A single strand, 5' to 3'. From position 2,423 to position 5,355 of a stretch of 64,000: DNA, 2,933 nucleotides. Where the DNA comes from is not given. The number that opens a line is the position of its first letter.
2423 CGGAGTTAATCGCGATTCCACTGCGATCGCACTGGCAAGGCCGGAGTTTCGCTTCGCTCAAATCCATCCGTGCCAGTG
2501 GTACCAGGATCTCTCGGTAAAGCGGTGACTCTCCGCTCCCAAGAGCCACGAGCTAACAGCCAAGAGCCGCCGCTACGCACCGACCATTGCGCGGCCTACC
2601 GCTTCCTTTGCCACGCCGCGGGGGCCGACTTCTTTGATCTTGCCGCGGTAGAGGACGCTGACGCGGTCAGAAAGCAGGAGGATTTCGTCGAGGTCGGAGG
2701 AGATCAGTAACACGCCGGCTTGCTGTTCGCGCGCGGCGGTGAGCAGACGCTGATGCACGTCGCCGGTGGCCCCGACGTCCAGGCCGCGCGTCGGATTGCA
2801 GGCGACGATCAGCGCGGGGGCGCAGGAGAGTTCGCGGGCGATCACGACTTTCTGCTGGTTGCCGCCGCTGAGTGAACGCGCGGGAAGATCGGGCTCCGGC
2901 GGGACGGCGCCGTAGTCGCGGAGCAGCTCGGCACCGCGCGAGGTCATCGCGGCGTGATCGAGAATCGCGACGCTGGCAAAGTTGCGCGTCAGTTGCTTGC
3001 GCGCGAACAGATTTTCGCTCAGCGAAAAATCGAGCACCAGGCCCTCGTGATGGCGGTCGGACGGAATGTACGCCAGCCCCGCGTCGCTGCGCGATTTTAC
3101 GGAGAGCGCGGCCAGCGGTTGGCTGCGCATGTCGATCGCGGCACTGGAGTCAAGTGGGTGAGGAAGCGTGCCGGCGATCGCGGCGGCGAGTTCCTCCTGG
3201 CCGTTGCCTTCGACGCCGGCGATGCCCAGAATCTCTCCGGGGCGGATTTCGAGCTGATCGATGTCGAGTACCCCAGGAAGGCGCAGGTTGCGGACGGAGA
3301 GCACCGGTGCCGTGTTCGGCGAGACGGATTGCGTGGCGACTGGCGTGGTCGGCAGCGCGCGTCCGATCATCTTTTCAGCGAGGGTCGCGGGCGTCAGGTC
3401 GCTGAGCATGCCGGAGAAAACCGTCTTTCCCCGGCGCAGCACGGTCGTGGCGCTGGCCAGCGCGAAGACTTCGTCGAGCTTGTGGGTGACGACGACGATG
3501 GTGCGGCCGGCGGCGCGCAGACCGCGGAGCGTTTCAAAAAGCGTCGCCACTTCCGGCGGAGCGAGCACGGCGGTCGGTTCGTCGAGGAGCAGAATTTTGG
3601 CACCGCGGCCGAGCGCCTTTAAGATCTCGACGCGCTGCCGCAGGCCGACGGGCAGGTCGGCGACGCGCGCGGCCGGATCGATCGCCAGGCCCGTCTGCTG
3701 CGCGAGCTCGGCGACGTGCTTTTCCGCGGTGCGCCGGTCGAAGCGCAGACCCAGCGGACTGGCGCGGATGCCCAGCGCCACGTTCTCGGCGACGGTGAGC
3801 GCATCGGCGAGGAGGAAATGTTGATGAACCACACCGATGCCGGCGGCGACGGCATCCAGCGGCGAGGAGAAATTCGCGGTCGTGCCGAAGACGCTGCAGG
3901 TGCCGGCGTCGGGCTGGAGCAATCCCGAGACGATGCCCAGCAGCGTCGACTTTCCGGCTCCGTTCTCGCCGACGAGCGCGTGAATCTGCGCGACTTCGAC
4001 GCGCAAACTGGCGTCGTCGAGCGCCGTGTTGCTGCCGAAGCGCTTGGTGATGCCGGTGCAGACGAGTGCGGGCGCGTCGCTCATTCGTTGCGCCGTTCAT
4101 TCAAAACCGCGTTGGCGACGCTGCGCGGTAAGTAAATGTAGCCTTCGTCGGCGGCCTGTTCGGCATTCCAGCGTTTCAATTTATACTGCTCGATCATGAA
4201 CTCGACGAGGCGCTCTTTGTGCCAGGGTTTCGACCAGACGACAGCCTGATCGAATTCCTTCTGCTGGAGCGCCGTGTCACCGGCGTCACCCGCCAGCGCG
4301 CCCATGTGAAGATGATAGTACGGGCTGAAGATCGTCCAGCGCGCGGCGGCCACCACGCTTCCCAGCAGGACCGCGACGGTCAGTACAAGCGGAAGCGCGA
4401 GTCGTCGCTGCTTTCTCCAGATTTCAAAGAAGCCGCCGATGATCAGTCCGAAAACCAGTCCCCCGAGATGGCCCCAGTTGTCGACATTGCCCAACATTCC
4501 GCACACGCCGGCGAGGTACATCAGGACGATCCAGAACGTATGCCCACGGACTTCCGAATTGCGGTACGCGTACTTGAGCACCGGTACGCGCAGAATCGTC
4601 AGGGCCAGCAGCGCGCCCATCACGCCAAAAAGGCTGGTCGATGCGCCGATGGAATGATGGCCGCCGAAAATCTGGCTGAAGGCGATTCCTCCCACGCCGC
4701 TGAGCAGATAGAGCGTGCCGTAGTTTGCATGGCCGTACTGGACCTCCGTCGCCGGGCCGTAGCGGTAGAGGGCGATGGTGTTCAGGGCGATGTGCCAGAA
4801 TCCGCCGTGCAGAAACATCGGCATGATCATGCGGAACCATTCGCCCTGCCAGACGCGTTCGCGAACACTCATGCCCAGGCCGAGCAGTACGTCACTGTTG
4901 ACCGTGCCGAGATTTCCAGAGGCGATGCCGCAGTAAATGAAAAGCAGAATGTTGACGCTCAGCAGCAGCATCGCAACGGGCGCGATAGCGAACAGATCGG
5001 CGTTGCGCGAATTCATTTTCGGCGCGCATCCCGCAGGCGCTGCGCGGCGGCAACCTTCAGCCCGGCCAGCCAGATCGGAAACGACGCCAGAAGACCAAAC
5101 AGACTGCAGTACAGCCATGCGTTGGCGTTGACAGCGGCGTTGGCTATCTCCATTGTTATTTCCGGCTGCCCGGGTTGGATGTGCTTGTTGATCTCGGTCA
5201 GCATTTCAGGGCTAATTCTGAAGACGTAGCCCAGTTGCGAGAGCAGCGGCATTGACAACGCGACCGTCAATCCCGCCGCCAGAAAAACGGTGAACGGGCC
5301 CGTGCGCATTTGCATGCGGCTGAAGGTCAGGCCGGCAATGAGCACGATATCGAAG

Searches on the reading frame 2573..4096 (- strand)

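Call 25: search_protein_families(library=pfam, proteins=[window:2573-4096:-], max_evalue=0.001)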
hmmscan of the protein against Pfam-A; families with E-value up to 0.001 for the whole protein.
window:2573-4096:- (507 aa): 3 families
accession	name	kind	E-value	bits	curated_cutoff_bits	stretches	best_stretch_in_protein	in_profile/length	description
PF00005.33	ABC_tran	-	4.5e-38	131.4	25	2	26-176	1-137/137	ABC transporter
PF13304.12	AAA_21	-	6.4e-07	30.2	27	0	38-66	1-26/304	AAA domain, putative AbiEii toxin, Type IV TA system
PF13555.12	AAA_29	-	0.0002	21.5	27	1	27-63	13-49/61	P-loop containing region of AAA domain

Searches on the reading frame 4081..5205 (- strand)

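Call 25: search_protein_families(library=pfam, proteins=[window:4081-5205:-], max_evalue=0.001)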
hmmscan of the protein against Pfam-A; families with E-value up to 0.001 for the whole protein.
window:4081-5205:- (374 aa): 1 family
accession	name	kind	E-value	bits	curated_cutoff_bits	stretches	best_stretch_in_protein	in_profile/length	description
PF01694.28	Rhomboid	-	2.5e-27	96.3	22.6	1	121-258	2-138/143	Rhomboid domain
